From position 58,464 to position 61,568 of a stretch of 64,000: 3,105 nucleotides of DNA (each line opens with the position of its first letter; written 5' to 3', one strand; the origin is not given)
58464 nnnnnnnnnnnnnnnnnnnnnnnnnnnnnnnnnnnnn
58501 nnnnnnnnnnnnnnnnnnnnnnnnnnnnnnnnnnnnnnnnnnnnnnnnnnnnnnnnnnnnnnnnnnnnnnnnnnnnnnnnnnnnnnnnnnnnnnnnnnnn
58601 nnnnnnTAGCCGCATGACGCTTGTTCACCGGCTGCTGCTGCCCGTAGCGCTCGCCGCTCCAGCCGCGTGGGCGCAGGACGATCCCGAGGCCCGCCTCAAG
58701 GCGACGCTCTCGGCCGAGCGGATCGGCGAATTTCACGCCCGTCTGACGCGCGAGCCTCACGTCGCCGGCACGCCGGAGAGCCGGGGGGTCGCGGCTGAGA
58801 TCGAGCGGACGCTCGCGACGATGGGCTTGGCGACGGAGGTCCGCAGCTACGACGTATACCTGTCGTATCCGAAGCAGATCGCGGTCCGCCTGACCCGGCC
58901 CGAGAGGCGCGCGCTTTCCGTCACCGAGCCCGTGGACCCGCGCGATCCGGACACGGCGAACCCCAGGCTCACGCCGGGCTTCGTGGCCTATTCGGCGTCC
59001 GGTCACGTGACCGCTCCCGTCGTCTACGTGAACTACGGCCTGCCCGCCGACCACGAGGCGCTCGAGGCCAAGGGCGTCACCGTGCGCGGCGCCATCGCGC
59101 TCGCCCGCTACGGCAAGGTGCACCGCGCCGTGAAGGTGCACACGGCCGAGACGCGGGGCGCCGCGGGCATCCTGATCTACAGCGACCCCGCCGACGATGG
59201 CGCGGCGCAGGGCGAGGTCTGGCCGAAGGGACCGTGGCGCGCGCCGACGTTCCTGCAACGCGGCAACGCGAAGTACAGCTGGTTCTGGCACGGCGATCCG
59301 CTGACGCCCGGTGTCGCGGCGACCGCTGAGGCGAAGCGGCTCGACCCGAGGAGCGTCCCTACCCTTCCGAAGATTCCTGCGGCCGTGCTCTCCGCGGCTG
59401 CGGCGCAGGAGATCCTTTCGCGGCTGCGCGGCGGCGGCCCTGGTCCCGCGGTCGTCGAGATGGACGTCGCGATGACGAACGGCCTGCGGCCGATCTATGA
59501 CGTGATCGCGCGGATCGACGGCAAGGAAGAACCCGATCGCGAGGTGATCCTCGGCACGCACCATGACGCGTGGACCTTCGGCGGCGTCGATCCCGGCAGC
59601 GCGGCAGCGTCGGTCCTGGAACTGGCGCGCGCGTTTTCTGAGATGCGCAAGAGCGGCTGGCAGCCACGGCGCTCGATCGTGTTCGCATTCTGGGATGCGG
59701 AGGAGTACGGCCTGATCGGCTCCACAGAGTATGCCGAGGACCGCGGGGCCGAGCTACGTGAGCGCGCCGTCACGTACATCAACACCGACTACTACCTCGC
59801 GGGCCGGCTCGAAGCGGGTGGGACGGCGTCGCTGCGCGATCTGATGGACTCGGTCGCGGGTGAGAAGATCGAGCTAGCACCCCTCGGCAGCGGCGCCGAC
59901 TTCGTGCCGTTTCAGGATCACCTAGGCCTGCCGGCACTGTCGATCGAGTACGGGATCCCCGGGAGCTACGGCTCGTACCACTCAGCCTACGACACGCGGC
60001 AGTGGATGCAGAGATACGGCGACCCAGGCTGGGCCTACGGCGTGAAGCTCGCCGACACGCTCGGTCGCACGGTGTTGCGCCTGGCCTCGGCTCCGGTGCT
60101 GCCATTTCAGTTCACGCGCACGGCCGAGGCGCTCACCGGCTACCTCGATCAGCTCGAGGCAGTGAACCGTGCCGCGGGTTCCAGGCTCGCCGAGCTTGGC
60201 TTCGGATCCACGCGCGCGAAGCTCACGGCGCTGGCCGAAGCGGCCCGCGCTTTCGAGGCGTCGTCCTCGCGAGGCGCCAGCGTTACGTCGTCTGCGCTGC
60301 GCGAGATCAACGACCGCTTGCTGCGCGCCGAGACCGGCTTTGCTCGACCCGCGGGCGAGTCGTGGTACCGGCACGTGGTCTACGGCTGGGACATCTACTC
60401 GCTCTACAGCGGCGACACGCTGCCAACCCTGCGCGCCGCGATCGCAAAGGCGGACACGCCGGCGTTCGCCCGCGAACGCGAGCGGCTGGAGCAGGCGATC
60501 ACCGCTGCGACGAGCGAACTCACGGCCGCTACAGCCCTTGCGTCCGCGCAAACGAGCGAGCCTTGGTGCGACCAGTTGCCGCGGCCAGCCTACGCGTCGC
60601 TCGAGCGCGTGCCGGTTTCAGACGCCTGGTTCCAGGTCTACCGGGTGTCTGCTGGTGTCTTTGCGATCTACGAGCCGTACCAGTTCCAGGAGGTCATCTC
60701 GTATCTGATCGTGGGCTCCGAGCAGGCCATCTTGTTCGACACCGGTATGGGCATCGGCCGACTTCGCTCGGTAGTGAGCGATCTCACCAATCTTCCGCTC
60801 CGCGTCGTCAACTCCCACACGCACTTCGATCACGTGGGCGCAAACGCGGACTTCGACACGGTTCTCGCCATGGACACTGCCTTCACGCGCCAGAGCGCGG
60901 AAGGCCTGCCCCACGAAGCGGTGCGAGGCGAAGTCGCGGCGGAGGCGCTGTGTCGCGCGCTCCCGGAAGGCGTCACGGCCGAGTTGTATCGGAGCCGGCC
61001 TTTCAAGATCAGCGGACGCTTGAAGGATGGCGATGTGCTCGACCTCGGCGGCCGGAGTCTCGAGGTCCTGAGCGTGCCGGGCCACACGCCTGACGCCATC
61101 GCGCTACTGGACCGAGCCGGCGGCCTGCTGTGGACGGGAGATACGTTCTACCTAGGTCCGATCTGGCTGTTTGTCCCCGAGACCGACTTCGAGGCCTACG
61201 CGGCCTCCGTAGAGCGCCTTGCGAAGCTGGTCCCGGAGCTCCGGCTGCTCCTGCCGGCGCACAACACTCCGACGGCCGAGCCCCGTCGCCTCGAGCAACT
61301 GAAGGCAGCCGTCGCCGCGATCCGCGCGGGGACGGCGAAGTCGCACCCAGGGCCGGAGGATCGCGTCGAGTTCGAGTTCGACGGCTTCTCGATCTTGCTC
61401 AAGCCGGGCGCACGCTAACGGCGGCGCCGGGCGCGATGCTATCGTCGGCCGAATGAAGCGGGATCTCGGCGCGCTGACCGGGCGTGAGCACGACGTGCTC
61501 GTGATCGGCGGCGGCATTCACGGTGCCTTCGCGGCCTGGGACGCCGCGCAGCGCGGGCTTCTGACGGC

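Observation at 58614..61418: Single 934-aa ORF fusing a PSMA-like M28 peptidase to a metallo-beta-lactamase-fold hydrolase domain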

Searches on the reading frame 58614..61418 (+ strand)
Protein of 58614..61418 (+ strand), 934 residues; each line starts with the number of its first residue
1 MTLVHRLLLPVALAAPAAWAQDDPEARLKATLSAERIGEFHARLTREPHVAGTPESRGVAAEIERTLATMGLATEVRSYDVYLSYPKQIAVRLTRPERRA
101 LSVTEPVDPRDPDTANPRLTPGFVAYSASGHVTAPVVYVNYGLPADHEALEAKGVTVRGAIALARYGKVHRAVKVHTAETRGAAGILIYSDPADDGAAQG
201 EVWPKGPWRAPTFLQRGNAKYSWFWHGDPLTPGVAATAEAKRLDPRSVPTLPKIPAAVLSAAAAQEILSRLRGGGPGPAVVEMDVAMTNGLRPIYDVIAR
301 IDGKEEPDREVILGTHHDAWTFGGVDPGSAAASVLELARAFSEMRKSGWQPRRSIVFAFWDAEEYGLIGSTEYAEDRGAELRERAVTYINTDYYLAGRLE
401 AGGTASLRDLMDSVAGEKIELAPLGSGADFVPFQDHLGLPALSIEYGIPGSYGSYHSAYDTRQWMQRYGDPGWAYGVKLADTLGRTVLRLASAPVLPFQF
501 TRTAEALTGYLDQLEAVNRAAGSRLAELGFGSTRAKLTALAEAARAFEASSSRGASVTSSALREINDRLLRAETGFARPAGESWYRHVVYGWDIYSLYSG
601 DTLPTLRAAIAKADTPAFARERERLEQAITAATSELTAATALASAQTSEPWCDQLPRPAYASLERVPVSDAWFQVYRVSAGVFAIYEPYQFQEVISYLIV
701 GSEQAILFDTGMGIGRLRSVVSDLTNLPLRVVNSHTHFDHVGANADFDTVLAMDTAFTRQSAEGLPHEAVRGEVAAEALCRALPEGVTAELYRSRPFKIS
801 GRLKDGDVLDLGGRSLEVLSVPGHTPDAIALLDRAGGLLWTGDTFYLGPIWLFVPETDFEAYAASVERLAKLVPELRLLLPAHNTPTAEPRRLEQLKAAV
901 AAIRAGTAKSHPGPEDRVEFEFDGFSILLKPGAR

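Call 3: search_protein_families(library=pfam, proteins=[window:58614-61415:+], max_evalue=0.01)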
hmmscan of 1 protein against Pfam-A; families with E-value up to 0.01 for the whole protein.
window:58614-61415:+ (934 aa): 5 families
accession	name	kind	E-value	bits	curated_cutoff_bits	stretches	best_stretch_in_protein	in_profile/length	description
PF04389.22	Peptidase_M28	-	3.5e-21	76.3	21.3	1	297-463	2-175/193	Peptidase family M28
PF00753.33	Lactamase_B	-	9e-19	68.6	22.7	1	696-877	8-192/196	Metallo-beta-lactamase superfamily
PF04253.20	TFR_dimer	-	2.2e-14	53.9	27.1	1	534-636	7-120/121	Transferrin receptor-like dimerisation domain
PF02225.27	PA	-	1.7e-09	38.1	23.9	1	132-199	1-68/95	PA domain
PF01546.33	Peptidase_M20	-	2e-05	25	24.6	1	332-388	38-91/206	Peptidase family M20/M25/M40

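Call 4: search_protein_families(library=ncbifam, proteins=[window:58614-61415:+], max_evalue=0.01)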
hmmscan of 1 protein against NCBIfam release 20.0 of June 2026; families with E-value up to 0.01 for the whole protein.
window:58614-61415:+ (934 aa): 15 families
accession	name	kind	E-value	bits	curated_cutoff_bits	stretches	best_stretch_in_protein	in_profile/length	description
TIGR04558.1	SoxH_rel_PQQ_1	hypoth_equivalog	1.1e-15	57.4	300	1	698-903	38-233/285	quinoprotein relay system zinc metallohydrolase 1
NF012229.1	bla_class_B_core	domain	2.4e-11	44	100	1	695-830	18-135/139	metallo-beta-lactamase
TIGR04559.1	SoxH_rel_PQQ_2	hypoth_equivalog_domain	1.1e-10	41.4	280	1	698-888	34-217/283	quinoprotein relay system zinc metallohydrolase 2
TIGR03413.1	GSH_gloB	equivalog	2.8e-10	40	200.8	1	795-883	78-164/248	hydroxyacylglutathione hydrolase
NF033105.1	bla_subclass_B3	equivalog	4.6e-08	32.7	240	1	693-828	22-150/257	subclass B3 metallo-beta-lactamase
NF040470.1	blaEAM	exception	3.7e-05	22.9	660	1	697-830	84-212/318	EAM family subclass B3 metallo-beta-lactamase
NF033184.1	B3_Acin_new1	exception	5.1e-05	22.5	580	1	693-828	48-175/283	putative subclass B3 metallo-beta-lactamase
NF033185.1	B3_Acin_new2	exception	0.0001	21.6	625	1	693-828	50-177/285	putative subclass B3 metallo-beta-lactamase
NF047893.1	blaSAM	exception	0.00017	21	550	1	714-835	93-199/295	SAM family subclass B3 metallo-beta-lactamase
NF041804.1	MBL_fold_SolJ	exception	0.00045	19.5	350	0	806-884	103-179/224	solanimycin biosynthesis MBL-fold hydrolase SolJ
NF045699.1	AHLLactAiiA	equivalog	0.00047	19.4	375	0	730-749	98-117/251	quorum-quenching N-acyl homoserine lactonase AiiA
NF045908.1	AminopepLapALeg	equivalog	0.0012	17.7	600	1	303-373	199-269/396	aminopeptidase LapA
NF047974.1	blaCOR_B1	exception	0.0045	16.3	450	0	807-888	150-232/245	COR family subclass B1 metallo-beta-lactamase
NF012140.0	blaBJP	exception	0.0072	15.1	600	0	694-747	55-113/294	BJP family subclass B3 metallo-beta-lactamase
NF053820.1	MBLfold_Strvi7410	exception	0.0079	15.6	525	0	779-831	134-186/343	Strvi_7410 family MBL fold metallo-hydrolase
